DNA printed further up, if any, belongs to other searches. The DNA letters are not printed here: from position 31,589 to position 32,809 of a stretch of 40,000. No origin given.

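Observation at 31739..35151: Second DpdA-like TGT overlapping a SWIM-finger Ski2-like helicase in a separate, divergently regulated operon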

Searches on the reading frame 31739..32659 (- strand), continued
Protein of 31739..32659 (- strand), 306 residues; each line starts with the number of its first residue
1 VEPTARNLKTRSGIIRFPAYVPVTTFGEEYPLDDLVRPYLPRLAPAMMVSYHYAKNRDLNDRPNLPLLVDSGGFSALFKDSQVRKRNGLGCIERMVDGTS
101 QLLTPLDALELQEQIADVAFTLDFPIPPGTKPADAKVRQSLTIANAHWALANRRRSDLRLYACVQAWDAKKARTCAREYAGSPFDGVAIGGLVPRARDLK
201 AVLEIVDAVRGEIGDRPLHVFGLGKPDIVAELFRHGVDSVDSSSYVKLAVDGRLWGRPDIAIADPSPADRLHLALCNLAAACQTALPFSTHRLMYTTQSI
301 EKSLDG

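Call 24: search_solved_structures(query=A1, max_evalue=0.01, show_alignments=3)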
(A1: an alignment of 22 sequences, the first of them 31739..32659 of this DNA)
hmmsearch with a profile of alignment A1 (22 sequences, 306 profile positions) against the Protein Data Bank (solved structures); distinct sequences matched with E-value up to 0.01: 53.
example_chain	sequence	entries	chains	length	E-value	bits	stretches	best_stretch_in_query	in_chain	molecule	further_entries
1iq8_A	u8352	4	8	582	3e-17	65.7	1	100-254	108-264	ARCHAEOSINE TRNA-GUANINE TRANSGLYCOSYLASE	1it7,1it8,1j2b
2ash_A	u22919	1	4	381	1.7e-15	60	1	63-251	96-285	Queuine tRNA-ribosyltransferase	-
6ygv_A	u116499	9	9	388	1.4e-13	53.6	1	64-252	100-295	Queuine tRNA-ribosyltransferase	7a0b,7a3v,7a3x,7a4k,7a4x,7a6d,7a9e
7apl_A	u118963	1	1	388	1.5e-13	53.6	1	64-251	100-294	Queuine tRNA-ribosyltransferase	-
3uvi_A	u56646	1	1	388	1.5e-13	53.6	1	64-252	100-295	Queuine tRNA-ribosyltransferase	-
4dy1_A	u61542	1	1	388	1.5e-13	53.6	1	64-251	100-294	Queuine tRNA-ribosyltransferase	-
7apm_A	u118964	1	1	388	1.7e-13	53.4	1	64-251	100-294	Queuine tRNA-ribosyltransferase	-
10fb_A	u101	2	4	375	2.9e-13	52.6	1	64-256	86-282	Queuine tRNA-ribosyltransferase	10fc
4hsh_A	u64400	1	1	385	2.9e-13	52.6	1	64-250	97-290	Queuine tRNA-ribosyltransferase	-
3bl3_A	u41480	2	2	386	3e-13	52.6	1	64-250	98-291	Queuine tRNA-ribosyltransferase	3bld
1ozm_A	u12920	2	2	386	3e-13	52.6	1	64-250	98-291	Queuine tRNA-ribosyltransferase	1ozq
10fa_A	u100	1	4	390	3.3e-13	52.4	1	64-256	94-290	Queuine tRNA-ribosyltransferase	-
4hqv_A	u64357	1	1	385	3.9e-13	52.2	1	64-250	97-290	Queuine tRNA-ribosyltransferase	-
4gcx_A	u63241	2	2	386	3.9e-13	52.2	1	64-250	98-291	Queuine tRNA-ribosyltransferase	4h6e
4e2v_A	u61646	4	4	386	4e-13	52.2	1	64-250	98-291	Queuine tRNA-ribosyltransferase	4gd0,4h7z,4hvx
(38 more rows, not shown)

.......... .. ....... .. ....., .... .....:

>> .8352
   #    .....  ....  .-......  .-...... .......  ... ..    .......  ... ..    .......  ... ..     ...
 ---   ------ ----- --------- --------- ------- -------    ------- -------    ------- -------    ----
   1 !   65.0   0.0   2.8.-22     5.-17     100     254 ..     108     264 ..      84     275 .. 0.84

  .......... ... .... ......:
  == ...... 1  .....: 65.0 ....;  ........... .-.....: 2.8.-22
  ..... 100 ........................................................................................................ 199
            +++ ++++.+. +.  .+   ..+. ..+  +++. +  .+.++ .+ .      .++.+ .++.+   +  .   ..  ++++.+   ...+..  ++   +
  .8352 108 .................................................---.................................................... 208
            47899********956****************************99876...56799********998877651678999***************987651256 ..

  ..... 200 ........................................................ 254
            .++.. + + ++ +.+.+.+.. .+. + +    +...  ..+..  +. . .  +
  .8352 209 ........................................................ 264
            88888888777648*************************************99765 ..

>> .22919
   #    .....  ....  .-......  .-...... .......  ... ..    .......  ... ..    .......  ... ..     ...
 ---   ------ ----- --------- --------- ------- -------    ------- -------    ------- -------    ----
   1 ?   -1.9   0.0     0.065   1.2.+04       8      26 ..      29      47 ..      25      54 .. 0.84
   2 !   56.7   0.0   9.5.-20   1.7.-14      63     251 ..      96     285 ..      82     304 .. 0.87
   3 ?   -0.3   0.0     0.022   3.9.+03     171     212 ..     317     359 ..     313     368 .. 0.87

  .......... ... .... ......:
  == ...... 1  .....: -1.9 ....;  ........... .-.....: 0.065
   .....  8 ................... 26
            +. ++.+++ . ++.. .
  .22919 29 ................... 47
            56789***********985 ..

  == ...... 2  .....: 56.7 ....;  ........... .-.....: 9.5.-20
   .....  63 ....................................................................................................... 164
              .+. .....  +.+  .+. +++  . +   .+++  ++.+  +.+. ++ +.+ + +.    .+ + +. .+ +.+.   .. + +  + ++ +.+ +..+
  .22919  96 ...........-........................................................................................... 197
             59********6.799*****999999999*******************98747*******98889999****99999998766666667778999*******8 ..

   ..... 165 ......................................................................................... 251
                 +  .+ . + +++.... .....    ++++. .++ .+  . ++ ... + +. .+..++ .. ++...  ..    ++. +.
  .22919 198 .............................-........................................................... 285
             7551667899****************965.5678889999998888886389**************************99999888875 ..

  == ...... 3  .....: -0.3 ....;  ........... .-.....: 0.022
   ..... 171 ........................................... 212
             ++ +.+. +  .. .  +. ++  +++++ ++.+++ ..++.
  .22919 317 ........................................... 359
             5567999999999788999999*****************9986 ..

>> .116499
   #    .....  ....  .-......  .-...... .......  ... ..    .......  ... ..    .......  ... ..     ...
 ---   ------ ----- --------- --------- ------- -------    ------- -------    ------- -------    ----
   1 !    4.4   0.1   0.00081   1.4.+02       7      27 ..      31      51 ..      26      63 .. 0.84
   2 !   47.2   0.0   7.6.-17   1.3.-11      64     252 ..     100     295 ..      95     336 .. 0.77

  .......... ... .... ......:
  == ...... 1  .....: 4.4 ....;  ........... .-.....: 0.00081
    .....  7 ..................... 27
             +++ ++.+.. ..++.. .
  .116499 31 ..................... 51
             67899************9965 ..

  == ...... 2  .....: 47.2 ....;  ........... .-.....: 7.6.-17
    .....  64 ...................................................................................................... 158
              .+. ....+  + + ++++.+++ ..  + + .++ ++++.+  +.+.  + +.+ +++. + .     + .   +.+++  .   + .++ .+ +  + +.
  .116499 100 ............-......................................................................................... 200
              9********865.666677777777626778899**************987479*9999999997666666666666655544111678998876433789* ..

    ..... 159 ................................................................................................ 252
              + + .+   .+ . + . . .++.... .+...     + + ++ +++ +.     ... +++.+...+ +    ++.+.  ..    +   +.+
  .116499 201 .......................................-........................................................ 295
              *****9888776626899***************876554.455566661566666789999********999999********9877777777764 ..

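Call 25: search_dna_similar(query=window:31739-32659:-, collection=phages, mode=protein, max_evalue=0.001, max_rows=25)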
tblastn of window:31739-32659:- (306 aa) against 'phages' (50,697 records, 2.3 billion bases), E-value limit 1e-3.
Records with a match: 11; places in all: 11; records where one place covers at least 80% of the query: 4.
Best place of each record, by identity: <60% 11.
By first word of the organism name: Bacteriophage 2; Acinetobacter 2; Listeria 2; Sulfolobus 2; Escherichia 1; Staphylococcus 1; Enterococcus 1.
By host as written in the record: - 4; Listeria monocytogenes 2; Sulfolobus 2; Escherichia coli O157:H7 ATCC 43895 1; Staphylococcus aureus 1; Enterococcus faecalis 1.
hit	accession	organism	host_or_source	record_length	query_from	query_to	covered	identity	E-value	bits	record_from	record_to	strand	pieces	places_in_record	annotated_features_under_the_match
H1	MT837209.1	Bacteriophage sp.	human fecal samples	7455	8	252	80%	27.4%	3e-11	70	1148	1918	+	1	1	record has no annotation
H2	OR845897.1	Escherichia phage ECO95 1-6-1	Escherichia coli O157:H7 ATCC 43895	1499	13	255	79%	27.1%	4e-8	60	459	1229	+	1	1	record has no annotation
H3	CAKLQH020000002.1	Acinetobacter phage MD-2021a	not known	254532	8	255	81%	25.6%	2e-9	65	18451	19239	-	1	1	tgt: tRNA-guanine transglycosylase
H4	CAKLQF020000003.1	Acinetobacter phage MD-2021a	not known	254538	8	255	81%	25.6%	2e-9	65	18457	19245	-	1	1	tgt: tRNA-guanine transglycosylase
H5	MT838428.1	Bacteriophage sp.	human fecal samples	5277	8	252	80%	25.2%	1e-5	52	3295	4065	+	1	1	record has no annotation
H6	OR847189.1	Listeria phage LM 4-11-1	Listeria monocytogenes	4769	66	252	61%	27.1%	2e-4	49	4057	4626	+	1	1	record has no annotation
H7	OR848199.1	Listeria phage LM 4-14-1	Listeria monocytogenes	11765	66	252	61%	27.1%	3e-4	49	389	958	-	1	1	record has no annotation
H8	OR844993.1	Staphylococcus phage SA 1306 Kay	Staphylococcus aureus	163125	66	252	61%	27.0%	6e-6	54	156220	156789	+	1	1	record has no annotation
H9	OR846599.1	Enterococcus phage Efs 1-1-1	Enterococcus faecalis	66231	66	252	61%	26.3%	4e-4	48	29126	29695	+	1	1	record has no annotation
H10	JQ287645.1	Sulfolobus virus STSV2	Sulfolobus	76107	69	252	60%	25.5%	1e-3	47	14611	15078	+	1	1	hypothetical protein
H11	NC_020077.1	Sulfolobus virus STSV2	Sulfolobus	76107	69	252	60%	25.5%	1e-3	47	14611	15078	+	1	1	queuine tRNA-ribosyltransferase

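Call 26: search_dna_similar(query=window:31739-32659:-, collection=plasmids, mode=protein, max_evalue=1e-10, max_rows=25)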
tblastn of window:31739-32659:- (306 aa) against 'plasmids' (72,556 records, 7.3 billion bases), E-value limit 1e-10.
Records with a match: 9; places in all: 9; records where one place covers at least 80% of the query: 5.
Best place of each record, by identity: 60-80% 2; <60% 7.
By first word of the organism name: Deinococcus 3; Nostoc 2; Picosynechococcus 1; Haloarcula 1; Halomicrobium 1; Haloferax 1.
By predicted mobility (MOB-suite, as given by PLSDB): non-mobilizable 8; conjugative 1.
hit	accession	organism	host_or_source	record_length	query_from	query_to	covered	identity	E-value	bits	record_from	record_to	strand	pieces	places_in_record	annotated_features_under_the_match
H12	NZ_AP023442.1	Nostoc sp. MS1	-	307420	6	300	96%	62.4%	3e-110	358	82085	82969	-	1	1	tRNA-guanine transglycosylase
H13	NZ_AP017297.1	Nostoc sp. NIES-3756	-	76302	6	300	96%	60.7%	3e-108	352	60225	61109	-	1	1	tRNA-guanine transglycosylase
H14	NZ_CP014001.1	Picosynechococcus sp. PCC 73109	cell culture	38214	1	269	88%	58.0%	1e-93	310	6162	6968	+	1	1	tRNA-guanine transglycosylase | DEAD/DEAH box helicase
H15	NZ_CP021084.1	Deinococcus ficus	Ficus religiosa L.,cell ...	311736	19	270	82%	40.7%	2e-43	166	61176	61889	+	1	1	hypothetical protein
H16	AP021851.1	Deinococcus grandis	-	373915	14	255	79%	37.1%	2e-29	125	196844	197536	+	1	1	hypothetical protein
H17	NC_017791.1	Deinococcus gobiensis I-0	-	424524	4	255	82%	35.6%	2e-29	125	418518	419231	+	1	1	DEAD/DEAH box helicase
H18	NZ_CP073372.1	Haloarcula sinaiiensis ATCC 33800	cell culture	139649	6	249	80%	31.8%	2e-11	72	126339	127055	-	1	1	tRNA-guanine transglycosylase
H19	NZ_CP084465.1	Halomicrobium salinisoli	cell culture,gobi saline soil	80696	8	249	79%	30.8%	3e-12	74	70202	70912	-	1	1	tRNA-guanine transglycosylase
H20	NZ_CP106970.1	Haloferax alexandrinus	-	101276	6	249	80%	28.1%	6e-11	71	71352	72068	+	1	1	tRNA-guanine transglycosylase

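Call 27: get_annotated_region(hit=H14, flank=14000)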
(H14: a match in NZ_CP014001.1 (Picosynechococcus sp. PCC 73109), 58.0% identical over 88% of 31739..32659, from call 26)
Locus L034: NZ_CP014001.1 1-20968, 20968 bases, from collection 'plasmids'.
description: Picosynechococcus sp. PCC 73109 plasmid unnamed3, complete sequence
organism: Picosynechococcus sp. PCC 73109 (NCBI taxid 374982)
taxonomy: Bacteria; Cyanobacteriota; Cyanophyceae; Chroococcales; Geminocystaceae; Picosynechococcus; Picosynechococcus sp. PCC 73109
host: -; source: cell culture; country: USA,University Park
typing (MOB-suite, as given by PLSDB): non-mobilizable
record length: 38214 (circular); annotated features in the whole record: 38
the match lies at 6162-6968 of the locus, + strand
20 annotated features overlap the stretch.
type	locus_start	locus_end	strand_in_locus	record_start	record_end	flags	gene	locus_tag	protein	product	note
CDS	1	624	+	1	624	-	parA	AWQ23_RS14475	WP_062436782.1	ParA family partition ATPase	-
CDS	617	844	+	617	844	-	-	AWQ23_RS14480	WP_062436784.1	hypothetical protein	-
CDS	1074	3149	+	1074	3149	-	dpdA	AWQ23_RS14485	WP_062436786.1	tRNA-guanine transglycosylase DpdA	GO:0006400 - tRNA modification [Evidence IEA]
CDS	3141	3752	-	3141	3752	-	-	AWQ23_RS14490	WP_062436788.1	hypothetical protein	-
CDS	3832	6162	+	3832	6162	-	-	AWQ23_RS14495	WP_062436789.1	DEAD/DEAH box helicase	-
CDS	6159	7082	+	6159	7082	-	-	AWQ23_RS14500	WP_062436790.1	tRNA-guanine transglycosylase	-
CDS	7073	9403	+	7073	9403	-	-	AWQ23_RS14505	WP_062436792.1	DEAD/DEAH box helicase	-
CDS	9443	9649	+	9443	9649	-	-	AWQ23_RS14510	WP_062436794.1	hypothetical protein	-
CDS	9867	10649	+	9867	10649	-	-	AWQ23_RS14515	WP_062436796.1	chemotaxis protein CheB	GO:0006935 - chemotaxis [Evidence IEA]; GO:0000160 - phosphorelay signal transduction system [Evidence IEA]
CDS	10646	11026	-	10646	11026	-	-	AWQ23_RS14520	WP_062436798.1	hypothetical protein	-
CDS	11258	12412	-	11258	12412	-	-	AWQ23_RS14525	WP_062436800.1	hypothetical protein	-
CDS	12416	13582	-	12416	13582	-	-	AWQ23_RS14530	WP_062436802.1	PD-(D/E)XK nuclease family protein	-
CDS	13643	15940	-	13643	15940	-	-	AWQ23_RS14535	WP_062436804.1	ATP-dependent helicase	-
CDS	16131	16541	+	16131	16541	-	-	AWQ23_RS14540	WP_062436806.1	DUF6088 family protein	-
CDS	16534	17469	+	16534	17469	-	-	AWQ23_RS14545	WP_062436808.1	nucleotidyl transferase AbiEii/AbiGii toxin family protein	-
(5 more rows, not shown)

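Call 28: get_annotated_region(hit=H17, flank=12000)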
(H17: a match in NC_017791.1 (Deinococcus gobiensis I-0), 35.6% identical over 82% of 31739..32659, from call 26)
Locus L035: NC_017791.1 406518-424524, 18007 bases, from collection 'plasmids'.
description: Deinococcus gobiensis I-0 plasmid P2, complete sequence
organism: Deinococcus gobiensis I-0 (NCBI taxid 745776)
taxonomy: Bacteria; Deinococcota; Deinococci; Deinococcales; Deinococcaceae; Deinococcus; Deinococcus gobiensis; Deinococcus gobiensis I-0
host: -; source: -; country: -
typing (MOB-suite, as given by PLSDB): non-mobilizable; replicon rep_cluster_1552; mating-pair formation MPF_T
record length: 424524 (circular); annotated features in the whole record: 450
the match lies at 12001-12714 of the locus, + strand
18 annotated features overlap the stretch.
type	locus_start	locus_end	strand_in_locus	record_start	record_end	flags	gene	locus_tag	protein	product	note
CDS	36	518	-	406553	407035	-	-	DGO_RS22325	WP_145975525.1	hypothetical protein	-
CDS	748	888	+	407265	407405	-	-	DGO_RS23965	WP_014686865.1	hypothetical protein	-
CDS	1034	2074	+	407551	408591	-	-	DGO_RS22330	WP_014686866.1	serine protease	GO:0006508 - proteolysis [Evidence IEA]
CDS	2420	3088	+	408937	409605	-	-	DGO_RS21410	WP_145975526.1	hypothetical protein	-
CDS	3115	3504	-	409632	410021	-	-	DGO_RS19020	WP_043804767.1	hypothetical protein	-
CDS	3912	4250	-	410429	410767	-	-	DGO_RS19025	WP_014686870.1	hypothetical protein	-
CDS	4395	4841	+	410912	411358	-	-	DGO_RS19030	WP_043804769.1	hypothetical protein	-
CDS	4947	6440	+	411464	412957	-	-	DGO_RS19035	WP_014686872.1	recombinase family protein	GO:0006310 - DNA recombination [Evidence IEA]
CDS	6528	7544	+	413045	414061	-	-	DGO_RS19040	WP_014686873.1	hypothetical protein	-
CDS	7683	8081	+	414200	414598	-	-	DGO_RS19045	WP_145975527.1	hypothetical protein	-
CDS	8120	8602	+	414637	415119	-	-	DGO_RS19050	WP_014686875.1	hypothetical protein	-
CDS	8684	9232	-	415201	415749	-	-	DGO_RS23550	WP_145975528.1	hypothetical protein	-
CDS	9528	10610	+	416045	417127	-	dnaN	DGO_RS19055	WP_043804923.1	DNA polymerase III subunit beta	GO:0006260 - DNA replication [Evidence IEA]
CDS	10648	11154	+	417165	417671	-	-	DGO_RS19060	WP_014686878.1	hypothetical protein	-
CDS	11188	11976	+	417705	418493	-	-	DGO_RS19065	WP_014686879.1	hypothetical protein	-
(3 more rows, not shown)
